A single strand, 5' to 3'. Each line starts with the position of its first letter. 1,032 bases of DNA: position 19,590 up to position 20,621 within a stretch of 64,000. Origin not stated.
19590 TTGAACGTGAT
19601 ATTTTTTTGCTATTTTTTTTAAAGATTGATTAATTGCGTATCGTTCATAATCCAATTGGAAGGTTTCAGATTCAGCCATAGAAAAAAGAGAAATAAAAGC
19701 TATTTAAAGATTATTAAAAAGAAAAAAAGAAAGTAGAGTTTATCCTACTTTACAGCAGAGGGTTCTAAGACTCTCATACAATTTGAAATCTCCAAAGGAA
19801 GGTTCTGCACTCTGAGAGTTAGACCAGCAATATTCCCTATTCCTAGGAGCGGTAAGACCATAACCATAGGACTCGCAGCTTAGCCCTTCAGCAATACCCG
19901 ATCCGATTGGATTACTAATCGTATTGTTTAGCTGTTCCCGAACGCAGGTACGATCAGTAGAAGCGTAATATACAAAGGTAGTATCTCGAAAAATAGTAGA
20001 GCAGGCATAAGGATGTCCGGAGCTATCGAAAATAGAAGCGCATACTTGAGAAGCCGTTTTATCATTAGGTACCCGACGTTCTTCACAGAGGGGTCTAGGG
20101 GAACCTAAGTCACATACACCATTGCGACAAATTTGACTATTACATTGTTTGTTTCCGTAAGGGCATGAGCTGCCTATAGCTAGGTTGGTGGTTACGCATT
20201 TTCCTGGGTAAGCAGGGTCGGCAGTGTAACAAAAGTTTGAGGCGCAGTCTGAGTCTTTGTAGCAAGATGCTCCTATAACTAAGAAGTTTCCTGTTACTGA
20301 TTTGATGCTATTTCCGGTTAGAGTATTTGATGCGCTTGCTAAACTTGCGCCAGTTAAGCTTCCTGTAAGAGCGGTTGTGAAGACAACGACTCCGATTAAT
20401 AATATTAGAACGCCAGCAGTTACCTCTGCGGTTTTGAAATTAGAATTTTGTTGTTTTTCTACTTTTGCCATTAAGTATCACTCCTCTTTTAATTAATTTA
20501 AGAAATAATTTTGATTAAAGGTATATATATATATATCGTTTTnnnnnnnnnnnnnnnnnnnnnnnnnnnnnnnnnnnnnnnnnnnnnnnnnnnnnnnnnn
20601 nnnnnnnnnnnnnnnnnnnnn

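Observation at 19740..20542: Cys-rich secreted protein pair sharing a nucleotide-identical 5' module (RBS plus 45-aa N-terminal helix) with divergent Cys-rich C-termini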

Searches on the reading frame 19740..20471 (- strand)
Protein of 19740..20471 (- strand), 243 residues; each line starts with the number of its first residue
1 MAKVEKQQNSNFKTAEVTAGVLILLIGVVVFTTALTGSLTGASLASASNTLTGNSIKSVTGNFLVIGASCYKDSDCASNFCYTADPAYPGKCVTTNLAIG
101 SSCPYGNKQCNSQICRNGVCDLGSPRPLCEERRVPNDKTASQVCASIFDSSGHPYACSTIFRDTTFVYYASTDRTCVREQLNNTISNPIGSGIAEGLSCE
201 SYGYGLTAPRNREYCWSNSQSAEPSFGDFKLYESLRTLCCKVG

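Call 8: search_protein_families(library=pfam, proteins=[window:19740-20471:-], max_evalue=0.01)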
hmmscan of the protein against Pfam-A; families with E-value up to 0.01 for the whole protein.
window:19740-20471:- (243 aa): 1 family
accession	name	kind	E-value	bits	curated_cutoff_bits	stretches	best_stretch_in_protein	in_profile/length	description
PF04706.18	Dickkopf_N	-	0.0018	19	25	1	69-120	1-50/51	Dickkopf N-terminal cysteine-rich region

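Call 11: find_homologous_proteins(query=window:19743-20471:-, max_evalue=0.01)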
Query window:19743-20471:- (243 aa): 2 proteins with E <= 0.01 among 397 candidates.
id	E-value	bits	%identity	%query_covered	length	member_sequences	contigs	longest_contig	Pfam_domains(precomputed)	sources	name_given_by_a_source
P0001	1.6e-154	530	98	100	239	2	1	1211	-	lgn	-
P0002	1.4e-14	72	73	32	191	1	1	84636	-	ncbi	-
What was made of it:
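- Tried and rejected: Word-index homologue search with A found only a hybrid and B itself (call 11).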

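Call 13: find_encoding_contigs(protein=P0002, flank=3000, max_places=4)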
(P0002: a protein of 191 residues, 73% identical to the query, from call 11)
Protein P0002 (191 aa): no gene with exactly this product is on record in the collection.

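Call 14: find_encoding_contigs(protein=P0001, flank=3000, max_places=4)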
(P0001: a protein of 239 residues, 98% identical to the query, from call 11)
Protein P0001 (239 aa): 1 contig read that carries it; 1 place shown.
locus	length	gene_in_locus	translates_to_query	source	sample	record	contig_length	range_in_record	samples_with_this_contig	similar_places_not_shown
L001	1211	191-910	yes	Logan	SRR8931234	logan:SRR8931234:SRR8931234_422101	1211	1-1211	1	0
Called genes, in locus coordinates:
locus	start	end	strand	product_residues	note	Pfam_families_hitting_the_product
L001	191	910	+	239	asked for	-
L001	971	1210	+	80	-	?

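Call 22: search_protein_families(library=ncbifam, proteins=[window:19743-20471:-], max_evalue=0.001)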
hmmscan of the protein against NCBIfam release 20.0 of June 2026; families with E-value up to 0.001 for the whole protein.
window:19743-20471:- (243 aa): 0 families

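Call 37: search_protein_representatives(alignment_id=A3)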
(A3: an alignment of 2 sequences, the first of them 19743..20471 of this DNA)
Query: 2 sequences, 247 profile positions. Proteins with E-value up to 0.001 (for the whole library): 15; up to 1e-10: 7; up to 1e-30: 3. The best 15 are listed.
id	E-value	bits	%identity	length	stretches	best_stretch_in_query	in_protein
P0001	1.4e-139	480.4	-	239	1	1-247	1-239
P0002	8.9e-90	317.2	-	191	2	111-247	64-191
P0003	1.9e-35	139.3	-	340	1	8-149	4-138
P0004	2.0e-17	80.2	-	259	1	13-246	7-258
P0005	1.8e-15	73.9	-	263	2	13-131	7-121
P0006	6.8e-13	65.4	-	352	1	17-233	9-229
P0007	6.9e-11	58.9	-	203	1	13-186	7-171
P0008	1.4e-09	54.6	-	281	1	12-132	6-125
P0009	6.6e-07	45.8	-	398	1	1-227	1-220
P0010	9.9e-07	45.3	-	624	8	92-147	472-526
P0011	6.6e-06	42.5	-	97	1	12-56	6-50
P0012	1.4e-05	41.5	-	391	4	19-126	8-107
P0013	2.7e-05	40.5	-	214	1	16-125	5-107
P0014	2.0e-04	37.7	-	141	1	20-117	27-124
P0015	2.5e-04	37.4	-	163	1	13-63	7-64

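Call 43: find_encoding_contigs(protein=P0015, flank=8000, max_places=3)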
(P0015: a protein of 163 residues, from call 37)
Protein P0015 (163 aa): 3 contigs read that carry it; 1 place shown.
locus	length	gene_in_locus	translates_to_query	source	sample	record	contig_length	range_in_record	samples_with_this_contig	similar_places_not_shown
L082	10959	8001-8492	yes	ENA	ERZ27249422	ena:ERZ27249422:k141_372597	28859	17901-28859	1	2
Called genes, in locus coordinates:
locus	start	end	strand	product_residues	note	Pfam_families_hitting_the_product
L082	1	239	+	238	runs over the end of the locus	PF08071:RS4NT, PF00900:Ribosomal_S4e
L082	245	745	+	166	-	PF00281:Ribosomal_L5, PF00673:Ribosomal_L5_C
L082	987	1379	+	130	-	PF00410:Ribosomal_S8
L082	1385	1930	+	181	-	PF00347:Ribosomal_L6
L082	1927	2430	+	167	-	PF01655:Ribosomal_L32e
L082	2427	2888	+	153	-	PF01280:Ribosomal_L19e, PF25476:Ribosomal_L19e_C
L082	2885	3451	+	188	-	PF17144:Ribosomal_L5e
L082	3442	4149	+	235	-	PF00333:Ribosomal_S5, PF03719:Ribosomal_S5_C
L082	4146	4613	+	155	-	PF00327:Ribosomal_L30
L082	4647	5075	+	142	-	PF00828:Ribosomal_L27A (weak)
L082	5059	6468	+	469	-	PF00344:SecY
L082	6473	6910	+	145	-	-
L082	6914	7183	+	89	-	PF01199:Ribosomal_L34e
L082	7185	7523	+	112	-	-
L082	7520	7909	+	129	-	PF01920:Prefoldin_2 (faint), PF02996:Prefoldin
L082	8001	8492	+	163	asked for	-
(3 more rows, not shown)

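Call 44: find_encoding_contigs(protein=P0014, flank=8000, max_places=3)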
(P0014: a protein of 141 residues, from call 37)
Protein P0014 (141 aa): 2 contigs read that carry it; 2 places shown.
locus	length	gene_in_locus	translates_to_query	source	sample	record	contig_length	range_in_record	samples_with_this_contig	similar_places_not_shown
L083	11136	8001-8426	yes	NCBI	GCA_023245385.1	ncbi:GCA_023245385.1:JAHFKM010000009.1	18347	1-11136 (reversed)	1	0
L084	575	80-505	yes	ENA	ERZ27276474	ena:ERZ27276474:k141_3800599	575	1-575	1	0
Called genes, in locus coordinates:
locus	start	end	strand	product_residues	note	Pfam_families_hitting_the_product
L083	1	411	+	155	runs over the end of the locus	-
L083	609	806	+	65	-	-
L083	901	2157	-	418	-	PF01637:ATPase_2 (faint), PF13173:AAA_14, PF13635:DUF4143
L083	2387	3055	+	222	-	-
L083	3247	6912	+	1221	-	PF14551:MCM_N, PF17207:MCM_OB, PF00493:MCM, PF14890:Intein_splicing, PF14528:LAGLIDADG_3, PF00493:MCM, PF14890:Intein_splicing, PF00493:MCM, +1 more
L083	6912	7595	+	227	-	PF16100:RMI2 (faint), PF01336:tRNA_anti-codon (weak)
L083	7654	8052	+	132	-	-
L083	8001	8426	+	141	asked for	-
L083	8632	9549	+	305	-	PF01336:tRNA_anti-codon (weak)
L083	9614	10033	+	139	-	-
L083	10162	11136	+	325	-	?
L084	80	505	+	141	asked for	-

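Call 45: find_encoding_contigs(protein=P0007, flank=8000, max_places=3)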
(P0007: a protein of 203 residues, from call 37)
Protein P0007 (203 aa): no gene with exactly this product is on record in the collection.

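Call 46: find_encoding_contigs(protein=P0005, flank=8000, max_places=3)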
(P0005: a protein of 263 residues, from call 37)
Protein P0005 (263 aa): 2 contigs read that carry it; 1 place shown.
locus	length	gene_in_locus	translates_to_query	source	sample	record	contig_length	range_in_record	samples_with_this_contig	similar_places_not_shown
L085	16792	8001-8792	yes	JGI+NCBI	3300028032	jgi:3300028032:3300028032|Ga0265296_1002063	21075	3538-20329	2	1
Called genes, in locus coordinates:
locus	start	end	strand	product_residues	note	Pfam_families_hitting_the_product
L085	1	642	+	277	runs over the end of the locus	PF02498:Bro-N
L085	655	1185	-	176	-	-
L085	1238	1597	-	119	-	-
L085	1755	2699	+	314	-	-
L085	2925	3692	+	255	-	-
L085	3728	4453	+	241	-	PF00535:Glycos_transf_2 (weak)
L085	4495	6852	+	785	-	PF00133:tRNA-synt_1, PF01406:tRNA-synt_1e (faint), PF09334:tRNA-synt_1g, PF08264:Anticodon_1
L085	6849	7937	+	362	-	PF03463:eRF1_1, PF18854:baeRF_family10, PF03464:eRF1_2, PF18859:acVLRF1, PF03465:eRF1_3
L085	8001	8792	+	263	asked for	-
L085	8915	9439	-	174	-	PF05168:HEPN (weak)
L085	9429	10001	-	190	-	PF01909:NTP_transf_2, PF18765:Polbeta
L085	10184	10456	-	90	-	-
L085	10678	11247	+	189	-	PF04079:SMC_ScpB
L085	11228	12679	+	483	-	-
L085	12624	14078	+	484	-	-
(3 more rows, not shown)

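Call 47: find_encoding_contigs(protein=P0003, flank=8000, max_places=3)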
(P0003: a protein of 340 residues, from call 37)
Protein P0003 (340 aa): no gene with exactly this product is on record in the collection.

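Call 48: find_encoding_contigs(protein=P0004, flank=8000, max_places=3)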
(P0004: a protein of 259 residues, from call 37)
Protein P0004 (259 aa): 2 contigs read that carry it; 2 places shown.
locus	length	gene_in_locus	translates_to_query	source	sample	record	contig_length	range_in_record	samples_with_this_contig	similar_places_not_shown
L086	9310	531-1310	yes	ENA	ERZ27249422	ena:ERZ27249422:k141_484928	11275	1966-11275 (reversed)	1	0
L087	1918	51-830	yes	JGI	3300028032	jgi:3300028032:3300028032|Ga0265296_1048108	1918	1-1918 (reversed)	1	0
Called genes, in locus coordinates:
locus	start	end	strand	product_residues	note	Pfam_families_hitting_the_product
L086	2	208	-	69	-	?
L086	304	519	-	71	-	-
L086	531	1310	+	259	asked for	-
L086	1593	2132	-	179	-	PF00929:RNase_T, PF16473:Rv2179c-like (weak)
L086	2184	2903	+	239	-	PF01163:RIO1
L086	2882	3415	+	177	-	PF00013:KH_1, PF22675:KH-I_KHDC4-BBP (faint), PF21800:KH_KRR1_2nd, PF22891:KH_PNO1_2nd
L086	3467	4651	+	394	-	-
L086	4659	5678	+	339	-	-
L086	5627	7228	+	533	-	PF26550:Tricorn_2nd (weak)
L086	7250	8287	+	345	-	PF07676:PD40 (faint)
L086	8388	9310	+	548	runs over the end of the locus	PF02518:HATPase_c, PF13589:HATPase_c_3, PF09239:Topo-VIb_trans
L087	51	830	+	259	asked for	-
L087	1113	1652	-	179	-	PF00929:RNase_T, PF16473:Rv2179c-like (weak)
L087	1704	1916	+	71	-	?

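Call 50: search_protein_families(library=pfam, proteins=[P0003, P0004, P0005, P0006, P0007, P0008, P0009, P0012, P0013, P0015], max_evalue=0.01)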
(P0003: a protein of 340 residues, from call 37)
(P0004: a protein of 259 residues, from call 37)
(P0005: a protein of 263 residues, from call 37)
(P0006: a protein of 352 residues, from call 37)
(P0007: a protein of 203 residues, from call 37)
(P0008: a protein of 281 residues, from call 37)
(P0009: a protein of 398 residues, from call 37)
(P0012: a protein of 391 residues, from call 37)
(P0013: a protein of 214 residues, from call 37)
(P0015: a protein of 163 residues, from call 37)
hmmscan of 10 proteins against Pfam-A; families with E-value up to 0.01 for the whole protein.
P0003 (340 aa): 0 families

P0004 (259 aa): 2 families
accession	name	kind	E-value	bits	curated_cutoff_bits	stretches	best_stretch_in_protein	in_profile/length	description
PF04706.18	Dickkopf_N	-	0.00044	21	25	1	61-111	2-51/51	Dickkopf N-terminal cysteine-rich region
PF01683.23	EB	-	0.0038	17.7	24.3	1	82-111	10-40/52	EB module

P0005 (263 aa): 1 family
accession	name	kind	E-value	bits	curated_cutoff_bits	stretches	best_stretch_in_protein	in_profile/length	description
PF04706.18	Dickkopf_N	-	0.00069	20.3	25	1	58-109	1-51/51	Dickkopf N-terminal cysteine-rich region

P0006 (352 aa): 1 family
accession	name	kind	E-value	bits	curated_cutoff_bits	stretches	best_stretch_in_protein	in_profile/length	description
PF11703.13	UPF0506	-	0.00024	21.9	23.2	1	81-111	29-58/59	UPF0506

P0007 (203 aa): 1 family
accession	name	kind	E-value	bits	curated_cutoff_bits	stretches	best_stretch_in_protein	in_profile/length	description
PF04706.18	Dickkopf_N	-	0.0057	17.4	25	0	61-104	2-45/51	Dickkopf N-terminal cysteine-rich region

P0008 (281 aa): 0 families

P0009 (398 aa): 2 families
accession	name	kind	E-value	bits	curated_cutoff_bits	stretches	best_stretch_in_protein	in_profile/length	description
PF04706.18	Dickkopf_N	-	1.8e-05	25.4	25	1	60-110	2-51/51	Dickkopf N-terminal cysteine-rich region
PF01683.23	EB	-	0.0007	20.1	24.3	0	80-117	9-47/52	EB module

P0012 (391 aa): 3 families
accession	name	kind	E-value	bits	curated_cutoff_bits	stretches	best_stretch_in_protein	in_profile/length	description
PF04706.18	Dickkopf_N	-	6e-08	33.3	25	2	207-251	2-45/51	Dickkopf N-terminal cysteine-rich region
PF23416.1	DUF7107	-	3.8e-05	24.4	24.6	1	179-220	2-42/48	Domain of unknown function (DUF7107)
PF01683.23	EB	-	0.0029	18.1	24.3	0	191-220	8-35/52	EB module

P0013 (214 aa): 0 families

P0015 (163 aa): 0 families
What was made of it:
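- On Dickkopf_N / colipase-like Cys-rich domain (PF04706): Relatives P0009 (25.4) and P0012 (33.3) pass (calls 8, 50).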

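Call 65: predict_structure(alignment_id=A6)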
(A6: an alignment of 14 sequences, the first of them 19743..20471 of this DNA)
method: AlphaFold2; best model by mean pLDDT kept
length: 243 residues; sequences in the alignment: 14
mean_pLDDT: 55.0   pTM: 0.33
mean pLDDT of the five models: 55.0, 52.3, 52.2, 51.3, 50.2
residues with pLDDT >= 90: 30; 70-90: 43; 50-70: 28; < 50: 142
segments of 3 or more residues with pLDDT < 50: 1-3, 43-57, 59-63, 126-243
pLDDT, mean of each block of 10 residues (from residue 1): 52 60 83 67 47 45 69 87 89 90 91 90 56 40 45 46 41 36 34 35 33 30 32 32 29
secondary structure, 60 per line:
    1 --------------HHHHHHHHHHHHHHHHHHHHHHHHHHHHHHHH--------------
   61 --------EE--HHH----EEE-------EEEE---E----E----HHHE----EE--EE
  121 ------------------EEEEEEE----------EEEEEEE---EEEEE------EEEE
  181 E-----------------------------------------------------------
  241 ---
elements in order: H15-46 E80-82 E90-93 E139-145 E156-162 E166-170 E177-181
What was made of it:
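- AF2 places a flexible spacer between helix and knots (call 65).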

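Call 67: fold_search(model_id=the predicted structure, library=pdb)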
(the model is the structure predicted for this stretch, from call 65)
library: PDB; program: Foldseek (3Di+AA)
matches with E <= 10: 7; with E <= 0.001: 0
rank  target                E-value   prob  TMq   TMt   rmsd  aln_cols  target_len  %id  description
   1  5fzw_MODEL_1_A        2.6e+00  0.66  0.11  0.70   1.9        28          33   18  High resolution solution NMR structure of the spider venom peptide U3- scytotoxin-Sth1h (released 2016-06-08)
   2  8dvd_E                7.2e+00  0.01  0.10  0.06  25.9       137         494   11  Cryo-EM structure of SIVmac239 SOS-2P Env trimer in complex with human bNAb PGT145 (released 2022-11-16)
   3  3ull_A                7.6e+00  0.01  0.08  0.14  11.6        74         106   14  HUMAN MITOCHONDRIAL SINGLE-STRANDED DNA BINDING PROTEIN (released 1997-10-15)
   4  3gau_MODEL_1_A        7.6e+00  0.00  0.07  0.03  17.4       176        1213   13  Solution structure of Human Complement Factor H in 50 mM NaCl buffer (released 2009-06-09)
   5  6fhm_B                8.6e+00  0.02  0.07  0.09  19.3        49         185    8  Crystal structure of the F47E mutant of the lipoprotein localization factor, LolA (released 2018-07-25)
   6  6orj                  8.6e+00  0.01  0.07  0.07  16.3        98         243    8  Central spike of phiKZ phage tail (released 2019-06-19)
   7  6id0_R                9.7e+00  0.01  0.09  0.09  27.7       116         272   10  Cryo-EM structure of a human intron lariat spliceosome prior to Prp43 loaded (ILS1 complex) at 2.9 angstrom resolution (released 2019-03-13)
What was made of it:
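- Closest known: Dickkopf N-terminal / colipase-fold cysteine-rich modules. Different: Foldseek finds no significant match (call 67).
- Knottin-like Cys modules; the best, non-significant structural hit is a spider toxin (call 67).
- Tried and rejected: Foldseek against PDB gave nothing significant (call 67).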

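Call 71: find_encoding_contigs(protein=window:19740-20471:-, flank=2000, max_places=4)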
Protein window:19740-20471:- (243 aa): no gene with exactly this product is on record in the collection.
